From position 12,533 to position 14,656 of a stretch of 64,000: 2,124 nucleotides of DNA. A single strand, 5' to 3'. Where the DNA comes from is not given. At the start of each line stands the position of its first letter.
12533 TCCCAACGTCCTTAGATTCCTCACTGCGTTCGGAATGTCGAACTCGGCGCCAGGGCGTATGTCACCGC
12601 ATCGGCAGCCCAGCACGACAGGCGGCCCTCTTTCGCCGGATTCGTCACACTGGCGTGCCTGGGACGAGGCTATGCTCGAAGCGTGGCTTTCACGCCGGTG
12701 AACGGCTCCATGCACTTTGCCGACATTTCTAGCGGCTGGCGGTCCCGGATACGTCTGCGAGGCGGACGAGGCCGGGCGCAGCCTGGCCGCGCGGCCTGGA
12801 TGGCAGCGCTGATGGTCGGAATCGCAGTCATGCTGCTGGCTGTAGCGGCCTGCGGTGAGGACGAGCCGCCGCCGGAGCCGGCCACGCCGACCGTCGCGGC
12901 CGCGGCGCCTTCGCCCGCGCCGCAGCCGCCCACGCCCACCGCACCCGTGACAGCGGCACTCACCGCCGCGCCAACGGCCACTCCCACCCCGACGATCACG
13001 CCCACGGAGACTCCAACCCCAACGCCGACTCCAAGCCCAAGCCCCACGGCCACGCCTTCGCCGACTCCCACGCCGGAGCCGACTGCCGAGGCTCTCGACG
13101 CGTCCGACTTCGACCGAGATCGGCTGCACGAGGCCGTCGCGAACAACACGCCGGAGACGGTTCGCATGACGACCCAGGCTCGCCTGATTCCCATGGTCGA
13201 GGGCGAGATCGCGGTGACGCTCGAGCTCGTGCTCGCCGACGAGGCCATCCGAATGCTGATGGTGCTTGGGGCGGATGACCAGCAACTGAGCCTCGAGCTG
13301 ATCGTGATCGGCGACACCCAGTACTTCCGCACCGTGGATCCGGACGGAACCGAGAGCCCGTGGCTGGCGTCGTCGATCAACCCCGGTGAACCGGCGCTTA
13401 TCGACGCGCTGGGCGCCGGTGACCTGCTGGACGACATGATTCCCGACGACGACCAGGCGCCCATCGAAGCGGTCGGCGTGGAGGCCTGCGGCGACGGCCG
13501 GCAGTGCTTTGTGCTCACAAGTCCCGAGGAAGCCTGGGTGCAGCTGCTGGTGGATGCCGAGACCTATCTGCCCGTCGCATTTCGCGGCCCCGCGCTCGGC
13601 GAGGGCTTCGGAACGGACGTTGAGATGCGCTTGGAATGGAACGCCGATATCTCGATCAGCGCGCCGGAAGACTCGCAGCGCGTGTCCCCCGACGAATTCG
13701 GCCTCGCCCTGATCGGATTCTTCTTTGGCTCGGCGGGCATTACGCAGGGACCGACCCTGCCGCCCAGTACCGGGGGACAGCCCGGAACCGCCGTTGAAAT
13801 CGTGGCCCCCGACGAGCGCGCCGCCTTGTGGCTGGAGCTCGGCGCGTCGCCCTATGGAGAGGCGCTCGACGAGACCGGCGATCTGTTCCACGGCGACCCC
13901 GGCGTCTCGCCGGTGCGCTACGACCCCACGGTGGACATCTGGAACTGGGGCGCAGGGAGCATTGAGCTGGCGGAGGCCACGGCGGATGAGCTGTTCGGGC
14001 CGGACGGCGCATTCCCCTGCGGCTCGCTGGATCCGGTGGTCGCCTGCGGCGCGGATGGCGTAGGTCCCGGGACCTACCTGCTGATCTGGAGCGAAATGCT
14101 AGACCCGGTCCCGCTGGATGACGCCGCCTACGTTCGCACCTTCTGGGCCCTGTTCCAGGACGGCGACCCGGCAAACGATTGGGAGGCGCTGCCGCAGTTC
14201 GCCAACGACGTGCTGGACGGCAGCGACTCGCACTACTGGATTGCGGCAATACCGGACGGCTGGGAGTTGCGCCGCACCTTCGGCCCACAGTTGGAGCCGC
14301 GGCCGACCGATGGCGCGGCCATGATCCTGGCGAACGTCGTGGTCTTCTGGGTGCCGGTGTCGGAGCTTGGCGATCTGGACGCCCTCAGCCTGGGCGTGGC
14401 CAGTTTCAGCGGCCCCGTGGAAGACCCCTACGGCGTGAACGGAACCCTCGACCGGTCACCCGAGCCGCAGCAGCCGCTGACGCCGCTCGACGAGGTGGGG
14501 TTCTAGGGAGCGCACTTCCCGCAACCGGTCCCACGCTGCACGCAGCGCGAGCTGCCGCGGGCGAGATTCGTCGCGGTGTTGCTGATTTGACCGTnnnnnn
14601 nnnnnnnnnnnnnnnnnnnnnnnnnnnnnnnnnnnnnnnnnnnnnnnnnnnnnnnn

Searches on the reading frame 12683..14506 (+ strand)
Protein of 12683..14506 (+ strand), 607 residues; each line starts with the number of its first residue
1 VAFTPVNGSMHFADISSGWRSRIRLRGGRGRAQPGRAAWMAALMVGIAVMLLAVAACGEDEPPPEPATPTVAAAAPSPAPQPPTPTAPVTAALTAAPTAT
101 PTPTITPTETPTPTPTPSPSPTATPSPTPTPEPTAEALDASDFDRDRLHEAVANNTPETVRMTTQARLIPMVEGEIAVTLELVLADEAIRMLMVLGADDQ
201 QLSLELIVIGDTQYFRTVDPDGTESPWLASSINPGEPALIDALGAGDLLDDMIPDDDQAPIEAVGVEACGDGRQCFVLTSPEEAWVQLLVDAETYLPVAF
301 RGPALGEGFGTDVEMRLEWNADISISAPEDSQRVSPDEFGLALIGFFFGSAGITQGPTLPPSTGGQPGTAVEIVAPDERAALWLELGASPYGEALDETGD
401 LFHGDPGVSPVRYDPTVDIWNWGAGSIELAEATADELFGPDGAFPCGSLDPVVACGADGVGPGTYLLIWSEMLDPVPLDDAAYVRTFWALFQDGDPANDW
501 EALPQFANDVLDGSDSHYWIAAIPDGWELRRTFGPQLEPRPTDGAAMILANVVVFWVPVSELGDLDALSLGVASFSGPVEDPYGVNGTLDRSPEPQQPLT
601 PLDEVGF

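Call 5: search_protein_families(library=pfam, proteins=[window:12683-14506:+], max_evalue=1)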
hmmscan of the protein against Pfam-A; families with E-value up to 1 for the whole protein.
window:12683-14506:+ (607 aa): 0 families

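Call 6: search_protein_families(library=ncbifam, proteins=[window:12683-14506:+], max_evalue=1)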
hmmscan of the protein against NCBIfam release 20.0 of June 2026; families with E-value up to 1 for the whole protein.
window:12683-14506:+ (607 aa): 5 families
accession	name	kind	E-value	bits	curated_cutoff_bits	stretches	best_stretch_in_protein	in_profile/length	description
NF033761.1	gliding_GltJ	equivalog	0.00096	18.3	450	1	34-160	367-504/671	adventurous gliding motility protein GltJ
NF033760.1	gliding_GltG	equivalog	0.15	10.5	650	1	66-200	100-226/650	adventurous gliding motility protein GltG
NF005846.3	PRK07764.1-6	equivalog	0.22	10.5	625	1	61-141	455-536/628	DNA polymerase III subunit gamma and tau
NF040486.1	SrfA_fam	subfamily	0.29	10.5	150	1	36-127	222-307/438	SrfA family protein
NF011526.0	PRK14965.1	equivalog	0.4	9.4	670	1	76-180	385-485/578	DNA polymerase III subunits gamma and tau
